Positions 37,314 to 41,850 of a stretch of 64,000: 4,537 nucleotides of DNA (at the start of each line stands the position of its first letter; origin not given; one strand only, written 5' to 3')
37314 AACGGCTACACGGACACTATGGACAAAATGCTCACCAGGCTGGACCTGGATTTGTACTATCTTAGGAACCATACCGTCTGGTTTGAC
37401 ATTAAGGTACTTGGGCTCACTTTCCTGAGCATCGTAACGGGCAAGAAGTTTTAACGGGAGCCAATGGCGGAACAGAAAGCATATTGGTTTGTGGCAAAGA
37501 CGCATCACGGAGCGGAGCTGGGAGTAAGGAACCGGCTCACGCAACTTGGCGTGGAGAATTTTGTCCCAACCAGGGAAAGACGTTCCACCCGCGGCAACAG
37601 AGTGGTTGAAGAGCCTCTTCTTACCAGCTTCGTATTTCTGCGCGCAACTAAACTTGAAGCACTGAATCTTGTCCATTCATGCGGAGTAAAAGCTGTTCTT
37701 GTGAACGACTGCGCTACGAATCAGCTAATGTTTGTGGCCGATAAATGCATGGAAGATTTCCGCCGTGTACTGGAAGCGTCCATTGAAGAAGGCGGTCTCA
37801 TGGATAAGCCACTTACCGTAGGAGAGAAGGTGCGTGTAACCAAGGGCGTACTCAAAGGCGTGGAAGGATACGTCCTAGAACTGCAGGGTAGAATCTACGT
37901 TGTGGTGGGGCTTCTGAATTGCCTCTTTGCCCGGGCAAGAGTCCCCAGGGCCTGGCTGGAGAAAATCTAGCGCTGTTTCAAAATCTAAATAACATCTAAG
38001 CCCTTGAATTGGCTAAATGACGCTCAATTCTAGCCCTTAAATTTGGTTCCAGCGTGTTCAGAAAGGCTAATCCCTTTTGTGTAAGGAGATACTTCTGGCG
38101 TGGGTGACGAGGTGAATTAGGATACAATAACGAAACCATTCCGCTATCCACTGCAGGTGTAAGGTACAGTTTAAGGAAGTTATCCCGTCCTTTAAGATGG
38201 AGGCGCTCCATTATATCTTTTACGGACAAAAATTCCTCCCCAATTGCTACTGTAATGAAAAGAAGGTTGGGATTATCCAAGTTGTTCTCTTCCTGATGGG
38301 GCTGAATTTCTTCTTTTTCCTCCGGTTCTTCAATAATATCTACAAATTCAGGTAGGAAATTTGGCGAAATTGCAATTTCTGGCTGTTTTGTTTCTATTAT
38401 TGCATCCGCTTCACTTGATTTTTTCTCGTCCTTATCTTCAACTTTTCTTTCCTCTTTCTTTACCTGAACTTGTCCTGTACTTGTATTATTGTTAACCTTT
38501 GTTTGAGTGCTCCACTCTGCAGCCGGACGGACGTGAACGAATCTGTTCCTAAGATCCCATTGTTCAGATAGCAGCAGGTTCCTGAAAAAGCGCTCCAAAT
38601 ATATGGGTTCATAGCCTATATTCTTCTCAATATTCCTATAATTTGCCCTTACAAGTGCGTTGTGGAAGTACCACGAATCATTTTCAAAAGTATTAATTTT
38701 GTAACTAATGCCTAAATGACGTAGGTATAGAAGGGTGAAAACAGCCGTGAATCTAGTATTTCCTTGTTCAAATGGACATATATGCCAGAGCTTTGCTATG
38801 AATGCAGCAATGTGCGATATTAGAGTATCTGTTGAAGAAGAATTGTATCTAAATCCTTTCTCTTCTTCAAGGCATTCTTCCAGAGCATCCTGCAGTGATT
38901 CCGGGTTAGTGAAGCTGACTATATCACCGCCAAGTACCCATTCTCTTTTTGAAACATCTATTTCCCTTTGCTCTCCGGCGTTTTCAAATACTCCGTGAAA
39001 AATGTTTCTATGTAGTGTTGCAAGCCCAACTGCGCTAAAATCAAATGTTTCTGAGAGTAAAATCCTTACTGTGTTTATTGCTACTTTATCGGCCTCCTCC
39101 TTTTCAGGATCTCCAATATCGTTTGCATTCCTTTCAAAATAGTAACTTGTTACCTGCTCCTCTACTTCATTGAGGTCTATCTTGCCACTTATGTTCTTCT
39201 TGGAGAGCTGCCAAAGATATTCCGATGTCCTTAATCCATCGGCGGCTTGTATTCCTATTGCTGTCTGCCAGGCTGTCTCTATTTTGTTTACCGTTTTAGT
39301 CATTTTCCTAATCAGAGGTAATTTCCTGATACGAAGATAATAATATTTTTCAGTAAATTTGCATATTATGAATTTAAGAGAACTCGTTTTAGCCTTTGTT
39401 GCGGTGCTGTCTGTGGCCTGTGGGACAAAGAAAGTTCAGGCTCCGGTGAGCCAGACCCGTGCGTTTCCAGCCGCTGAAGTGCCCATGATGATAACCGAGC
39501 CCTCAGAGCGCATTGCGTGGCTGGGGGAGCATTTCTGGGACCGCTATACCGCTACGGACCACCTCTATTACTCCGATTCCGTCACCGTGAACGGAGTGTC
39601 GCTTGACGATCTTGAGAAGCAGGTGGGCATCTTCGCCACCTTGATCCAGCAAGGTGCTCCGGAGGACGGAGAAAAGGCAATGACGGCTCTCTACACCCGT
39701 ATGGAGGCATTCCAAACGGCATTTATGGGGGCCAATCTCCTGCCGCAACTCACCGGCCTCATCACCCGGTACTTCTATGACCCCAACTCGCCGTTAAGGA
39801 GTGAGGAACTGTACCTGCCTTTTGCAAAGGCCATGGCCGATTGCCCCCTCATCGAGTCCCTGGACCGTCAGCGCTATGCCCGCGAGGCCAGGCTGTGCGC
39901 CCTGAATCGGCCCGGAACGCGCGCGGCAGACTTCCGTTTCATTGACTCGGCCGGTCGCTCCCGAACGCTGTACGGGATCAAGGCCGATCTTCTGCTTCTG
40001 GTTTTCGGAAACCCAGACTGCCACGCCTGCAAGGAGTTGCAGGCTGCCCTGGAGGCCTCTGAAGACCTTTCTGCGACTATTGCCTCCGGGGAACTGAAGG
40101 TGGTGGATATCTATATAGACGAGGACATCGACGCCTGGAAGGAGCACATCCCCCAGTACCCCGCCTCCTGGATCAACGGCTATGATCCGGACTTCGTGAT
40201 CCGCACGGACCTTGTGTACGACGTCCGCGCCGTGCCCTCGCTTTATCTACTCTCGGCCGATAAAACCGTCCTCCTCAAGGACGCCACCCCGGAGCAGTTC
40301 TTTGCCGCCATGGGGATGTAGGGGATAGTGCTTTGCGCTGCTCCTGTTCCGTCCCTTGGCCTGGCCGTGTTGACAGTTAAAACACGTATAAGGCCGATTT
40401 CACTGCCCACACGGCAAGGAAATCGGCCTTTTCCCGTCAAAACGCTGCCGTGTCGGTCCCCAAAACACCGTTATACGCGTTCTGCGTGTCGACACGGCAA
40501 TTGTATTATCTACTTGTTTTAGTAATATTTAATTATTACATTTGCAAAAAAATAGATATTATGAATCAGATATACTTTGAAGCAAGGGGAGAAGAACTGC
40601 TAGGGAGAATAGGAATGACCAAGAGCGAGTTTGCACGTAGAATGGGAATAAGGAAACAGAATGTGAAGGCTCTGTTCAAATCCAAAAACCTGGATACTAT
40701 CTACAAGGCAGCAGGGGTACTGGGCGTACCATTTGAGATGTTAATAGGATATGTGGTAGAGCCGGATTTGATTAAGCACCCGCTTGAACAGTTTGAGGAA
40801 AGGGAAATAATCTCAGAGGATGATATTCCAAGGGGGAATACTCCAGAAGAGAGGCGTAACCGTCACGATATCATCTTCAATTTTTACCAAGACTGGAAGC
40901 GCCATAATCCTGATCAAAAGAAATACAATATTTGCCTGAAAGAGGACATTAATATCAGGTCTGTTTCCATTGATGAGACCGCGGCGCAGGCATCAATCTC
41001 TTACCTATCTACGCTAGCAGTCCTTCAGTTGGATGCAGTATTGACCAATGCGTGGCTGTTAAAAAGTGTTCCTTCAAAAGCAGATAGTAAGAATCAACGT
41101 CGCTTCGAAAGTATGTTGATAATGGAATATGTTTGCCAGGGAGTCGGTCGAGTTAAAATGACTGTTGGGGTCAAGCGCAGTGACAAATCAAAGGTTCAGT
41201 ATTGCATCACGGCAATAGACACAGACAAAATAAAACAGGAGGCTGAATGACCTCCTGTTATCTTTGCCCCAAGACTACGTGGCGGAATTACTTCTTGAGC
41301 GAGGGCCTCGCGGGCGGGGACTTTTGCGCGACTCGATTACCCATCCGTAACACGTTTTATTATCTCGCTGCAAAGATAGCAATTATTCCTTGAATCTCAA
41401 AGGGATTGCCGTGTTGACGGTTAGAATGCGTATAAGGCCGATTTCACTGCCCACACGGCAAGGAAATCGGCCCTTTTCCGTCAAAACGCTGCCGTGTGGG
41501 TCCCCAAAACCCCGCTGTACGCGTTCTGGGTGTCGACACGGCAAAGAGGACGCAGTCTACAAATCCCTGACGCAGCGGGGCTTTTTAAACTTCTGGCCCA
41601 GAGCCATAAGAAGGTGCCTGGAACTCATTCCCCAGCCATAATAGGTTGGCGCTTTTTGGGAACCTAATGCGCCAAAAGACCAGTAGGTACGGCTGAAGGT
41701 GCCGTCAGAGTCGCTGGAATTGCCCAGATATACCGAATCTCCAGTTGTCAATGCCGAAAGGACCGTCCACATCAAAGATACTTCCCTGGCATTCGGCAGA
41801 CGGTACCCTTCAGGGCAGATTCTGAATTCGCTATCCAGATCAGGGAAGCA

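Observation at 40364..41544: Two 137-bp structured direct repeats bracket an AT-rich single-gene cassette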

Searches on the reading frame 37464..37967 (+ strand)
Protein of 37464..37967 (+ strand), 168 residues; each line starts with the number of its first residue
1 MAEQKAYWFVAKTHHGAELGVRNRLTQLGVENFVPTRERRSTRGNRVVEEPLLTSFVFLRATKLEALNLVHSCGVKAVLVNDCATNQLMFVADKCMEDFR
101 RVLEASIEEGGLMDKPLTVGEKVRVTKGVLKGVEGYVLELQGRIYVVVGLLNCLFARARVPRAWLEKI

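Call 11: search_protein_families(library=pfam, proteins=[window:37464-37967:+], max_evalue=0.01)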
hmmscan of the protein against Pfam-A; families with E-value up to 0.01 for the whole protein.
window:37464-37967:+ (168 aa): 1 family
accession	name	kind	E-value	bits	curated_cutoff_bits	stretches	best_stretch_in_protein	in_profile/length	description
PF02357.24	NusG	-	3.3e-08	34.4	22.2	1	7-99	2-92/93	Transcription termination factor nusG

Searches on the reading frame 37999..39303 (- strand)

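Call 11: search_protein_families(library=pfam, proteins=[window:37999-39303:-], max_evalue=0.01)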
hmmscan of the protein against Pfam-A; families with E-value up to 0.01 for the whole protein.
window:37999-39303:- (435 aa): 2 families
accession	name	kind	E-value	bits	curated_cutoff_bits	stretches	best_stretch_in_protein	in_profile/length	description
PF21247.3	Fic-like_C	-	3.3e-17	62.6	27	1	353-408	9-64/64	Filamentation induced by cAMP protein Fic-like, C-terminal domain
PF02661.23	Fic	-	8.9e-08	33.3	24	1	92-194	5-93/93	Fic/DOC family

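Call 12: search_protein_families(library=ncbifam, proteins=[window:37999-39303:-], max_evalue=0.01)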
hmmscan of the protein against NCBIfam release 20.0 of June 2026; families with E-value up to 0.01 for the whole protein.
window:37999-39303:- (435 aa): 3 families
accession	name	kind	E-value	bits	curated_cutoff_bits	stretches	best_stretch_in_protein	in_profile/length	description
NF007672.0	PRK10347.1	equivalog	7.4e-07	29.1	181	1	94-213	59-172/200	putative adenosine monophosphate-protein transferase Fic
NF045983.1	ProtAdnltaseVbhT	equivalog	0.0001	21.6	800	1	84-293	51-256/419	type II toxin-antitoxin system protein adenylyltransferase VbhT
NF046029.1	ProtAdlyltaseNmFic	equivalog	0.0092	15.7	230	0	91-123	29-61/177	protein adenylyltransferase Fic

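Call 62: search_protein_families(library=padloc, proteins=[window:37999-39303:-], max_evalue=0.01)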
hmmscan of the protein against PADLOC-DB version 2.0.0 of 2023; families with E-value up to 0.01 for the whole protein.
window:37999-39303:- (435 aa): 7 families
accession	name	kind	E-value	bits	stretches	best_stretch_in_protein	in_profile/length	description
PDLC05078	PDC-S72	-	3.2e-88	294.4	1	9-304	21-312/377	-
PDLC04838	PDC-S04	-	1e-20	72.5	1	68-223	41-189/209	-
PDLC04839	PDC-S04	-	7.4e-11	40.1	1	63-200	34-165/205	-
PDLC03963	SoFic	-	1.6e-05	22.4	1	82-199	107-217/361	-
PDLC04842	PDC-S04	-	0.0017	16.1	1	91-122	44-75/202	-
PDLC04837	PDC-S04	-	0.0023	15.3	0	128-192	123-181/234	-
PDLC04836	PDC-S04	-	0.003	14.8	1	90-185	90-178/244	-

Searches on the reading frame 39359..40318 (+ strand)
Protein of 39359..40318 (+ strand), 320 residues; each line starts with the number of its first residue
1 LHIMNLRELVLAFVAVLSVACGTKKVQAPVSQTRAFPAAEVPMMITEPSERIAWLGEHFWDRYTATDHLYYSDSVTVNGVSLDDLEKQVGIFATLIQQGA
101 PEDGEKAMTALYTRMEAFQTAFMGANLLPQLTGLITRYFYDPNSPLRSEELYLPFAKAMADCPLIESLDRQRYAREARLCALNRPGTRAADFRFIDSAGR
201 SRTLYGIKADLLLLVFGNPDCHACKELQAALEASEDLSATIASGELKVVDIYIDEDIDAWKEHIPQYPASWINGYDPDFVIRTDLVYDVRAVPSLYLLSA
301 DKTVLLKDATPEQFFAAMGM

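Call 11: search_protein_families(library=pfam, proteins=[window:39359-40318:+], max_evalue=0.01)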
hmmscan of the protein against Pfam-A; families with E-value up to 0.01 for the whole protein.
window:39359-40318:+ (320 aa): 4 families
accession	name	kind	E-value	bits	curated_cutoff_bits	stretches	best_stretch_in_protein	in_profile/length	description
PF17127.10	DUF5106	-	7.1e-26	91.9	28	1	21-183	2-151/151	Domain of unknown function (DUF5106)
PF13905.12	Thioredoxin_8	-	1e-07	32.6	27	1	210-303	2-93/94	Thioredoxin-like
PF13098.12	Thioredoxin_2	-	0.0002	22.1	27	1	212-305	8-88/104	Thioredoxin-like domain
PF05768.20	Glrx-like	-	0.00067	20.4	26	1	213-262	2-45/77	Glutaredoxin-like domain (DUF836)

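Call 12: search_protein_families(library=ncbifam, proteins=[window:39359-40318:+], max_evalue=0.01)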
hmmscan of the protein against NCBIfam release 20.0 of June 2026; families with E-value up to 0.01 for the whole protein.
window:39359-40318:+ (320 aa): 0 families

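Call 13: find_encoding_contigs(protein=window:39368-40318:+, flank=10000, max_places=10)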
Protein window:39368-40318:+ (317 aa): 23 contigs read that carry it; 5 places shown.
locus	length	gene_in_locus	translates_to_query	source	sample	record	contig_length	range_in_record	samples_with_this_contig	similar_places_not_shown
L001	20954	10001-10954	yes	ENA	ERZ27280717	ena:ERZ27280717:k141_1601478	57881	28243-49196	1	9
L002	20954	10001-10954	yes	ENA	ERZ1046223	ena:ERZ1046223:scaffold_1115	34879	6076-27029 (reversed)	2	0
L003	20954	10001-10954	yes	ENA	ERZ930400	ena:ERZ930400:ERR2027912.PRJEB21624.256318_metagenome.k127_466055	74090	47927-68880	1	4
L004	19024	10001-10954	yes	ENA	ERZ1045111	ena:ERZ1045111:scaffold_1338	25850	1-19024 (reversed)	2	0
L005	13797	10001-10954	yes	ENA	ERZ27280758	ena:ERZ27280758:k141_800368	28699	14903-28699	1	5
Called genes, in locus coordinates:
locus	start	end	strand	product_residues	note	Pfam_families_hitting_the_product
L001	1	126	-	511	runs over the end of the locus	-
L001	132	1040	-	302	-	PF13641:Glyco_tranf_2_3 (weak), PF00535:Glycos_transf_2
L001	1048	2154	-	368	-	PF01041:DegT_DnrJ_EryC1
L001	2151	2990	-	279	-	PF00551:Formyl_trans_N, PF02911:Formyl_trans_C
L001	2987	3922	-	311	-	PF13480:Acetyltransf_6 (weak)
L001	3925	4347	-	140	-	PF05523:FdtA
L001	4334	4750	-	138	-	PF05523:FdtA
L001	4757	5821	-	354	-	PF00691:OmpA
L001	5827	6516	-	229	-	PF13505:OMP_b-brl, PF13568:OMP_b-brl_2 (faint)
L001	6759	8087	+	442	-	PF02397:Bac_transf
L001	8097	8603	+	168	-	PF02357:NusG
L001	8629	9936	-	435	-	PF02661:Fic, PF21247:Fic-like_C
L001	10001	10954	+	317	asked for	PF17127:DUF5106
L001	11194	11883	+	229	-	-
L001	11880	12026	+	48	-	-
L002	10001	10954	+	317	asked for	PF17127:DUF5106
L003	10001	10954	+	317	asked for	PF17127:DUF5106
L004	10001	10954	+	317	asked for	PF17127:DUF5106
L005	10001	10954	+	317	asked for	PF17127:DUF5106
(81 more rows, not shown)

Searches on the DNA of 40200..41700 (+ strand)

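Call 5: search_rna_families(source=window, start=40200, end=41700, threshold=evalue, max_evalue=10, show_alignments=3)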
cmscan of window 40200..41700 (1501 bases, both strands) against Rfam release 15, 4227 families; matches with E-value up to 10: 7.
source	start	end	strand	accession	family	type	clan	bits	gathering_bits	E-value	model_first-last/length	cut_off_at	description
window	40381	40439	-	RF04234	mir-1421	Gene; miRNA;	-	26.4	45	0.015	1-74/74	no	mir-1421 microRNA precursor family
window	41425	41483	-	RF04234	mir-1421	Gene; miRNA;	-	21.4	45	0.33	1-74/74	no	mir-1421 microRNA precursor family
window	41408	41459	+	RF02926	DUF2693-FD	Gene; sRNA;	-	17.4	44.5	1.4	1-49/49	no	DUF2693-FD RNA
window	41226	41270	-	RF02056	STnc390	Gene; sRNA;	-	16.2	50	3.1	1-60/60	no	Salmonella sRNA STnc390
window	40493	40550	+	RF04097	MIR2630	Gene; miRNA;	-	14.7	144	6.8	1-229/229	no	MIR2630 microRNA precursor family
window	40364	40406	+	RF00289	SNORND104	Gene; snRNA; snoRNA; CD-box;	CL00077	13.8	40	5.4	1-70/70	no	Small nucleolar RNA SNORD104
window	41460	41584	+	RF00195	RsmY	Gene; sRNA;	CL00106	11.1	57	8.7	1-121/121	no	RsmY RNA family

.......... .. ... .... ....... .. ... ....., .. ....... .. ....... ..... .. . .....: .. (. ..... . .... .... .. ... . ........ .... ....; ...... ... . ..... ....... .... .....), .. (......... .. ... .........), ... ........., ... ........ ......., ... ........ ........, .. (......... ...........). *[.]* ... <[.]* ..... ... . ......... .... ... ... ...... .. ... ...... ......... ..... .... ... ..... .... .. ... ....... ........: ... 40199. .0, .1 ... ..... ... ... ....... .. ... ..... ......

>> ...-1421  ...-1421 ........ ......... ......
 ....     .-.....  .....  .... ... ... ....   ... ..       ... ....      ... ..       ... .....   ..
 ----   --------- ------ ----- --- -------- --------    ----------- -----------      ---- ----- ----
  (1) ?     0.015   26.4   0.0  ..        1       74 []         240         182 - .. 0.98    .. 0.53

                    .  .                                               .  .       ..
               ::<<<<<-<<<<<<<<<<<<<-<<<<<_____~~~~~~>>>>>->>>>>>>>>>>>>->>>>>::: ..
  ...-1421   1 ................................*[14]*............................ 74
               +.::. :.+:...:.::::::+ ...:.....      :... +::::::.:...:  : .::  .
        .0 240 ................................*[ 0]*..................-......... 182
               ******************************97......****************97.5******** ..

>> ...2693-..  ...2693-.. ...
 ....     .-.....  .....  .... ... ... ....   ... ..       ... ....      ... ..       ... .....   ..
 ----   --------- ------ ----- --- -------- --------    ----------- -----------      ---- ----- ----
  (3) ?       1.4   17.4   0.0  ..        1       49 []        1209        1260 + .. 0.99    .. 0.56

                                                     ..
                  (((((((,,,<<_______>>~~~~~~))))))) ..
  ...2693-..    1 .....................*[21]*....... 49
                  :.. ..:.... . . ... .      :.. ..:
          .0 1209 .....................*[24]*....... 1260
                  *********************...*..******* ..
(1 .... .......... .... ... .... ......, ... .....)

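Call 100: search_rna_families(sources=[L176, L166, L144, L180, L163, L111], threshold=evalue, max_evalue=0.1)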
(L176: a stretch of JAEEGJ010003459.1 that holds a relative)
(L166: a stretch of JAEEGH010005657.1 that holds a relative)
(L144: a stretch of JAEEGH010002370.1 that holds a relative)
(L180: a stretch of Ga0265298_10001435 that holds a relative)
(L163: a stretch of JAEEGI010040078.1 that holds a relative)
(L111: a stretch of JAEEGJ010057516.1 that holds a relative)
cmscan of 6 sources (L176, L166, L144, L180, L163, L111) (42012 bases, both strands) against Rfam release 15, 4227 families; matches with E-value up to 0.1: 7.
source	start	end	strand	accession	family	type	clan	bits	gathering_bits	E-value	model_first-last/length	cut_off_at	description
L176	3254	3654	-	RF00023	tmRNA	Gene;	CL00001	146.4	47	1.1e-57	1-374/374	no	transfer-messenger RNA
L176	5895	5967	-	RF00005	tRNA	Gene; tRNA;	CL00001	69.6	29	2.6e-13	1-71/71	no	tRNA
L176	3743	3815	+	RF00005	tRNA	Gene; tRNA;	CL00001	67.1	29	1.3e-12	1-71/71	no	tRNA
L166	247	319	+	RF00005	tRNA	Gene; tRNA;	CL00001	67.1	29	1.3e-12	1-71/71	no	tRNA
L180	3723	3794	+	RF00005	tRNA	Gene; tRNA;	CL00001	63.7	29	1.1e-11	1-71/71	no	tRNA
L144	4101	4167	+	RF03075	DUF3800-VIII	Gene; sRNA;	-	48.5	40.2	4e-06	1-64/64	no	DUF3800-VIII RNA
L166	1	158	-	RF00023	tmRNA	Gene;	CL00001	47.4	47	7.7e-16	1-163/374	3'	transfer-messenger RNA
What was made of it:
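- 41228..41366 (-): Conserved structured sRNA gene, convergent with the cargo gene. It is not in Rfam, and its ends are predicted rather than mapped. No Rfam match for any variant (calls 5, 100).
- On Known RNA families (Rfam 15): The sRNA of the module is also unmatched (calls 5, 100).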
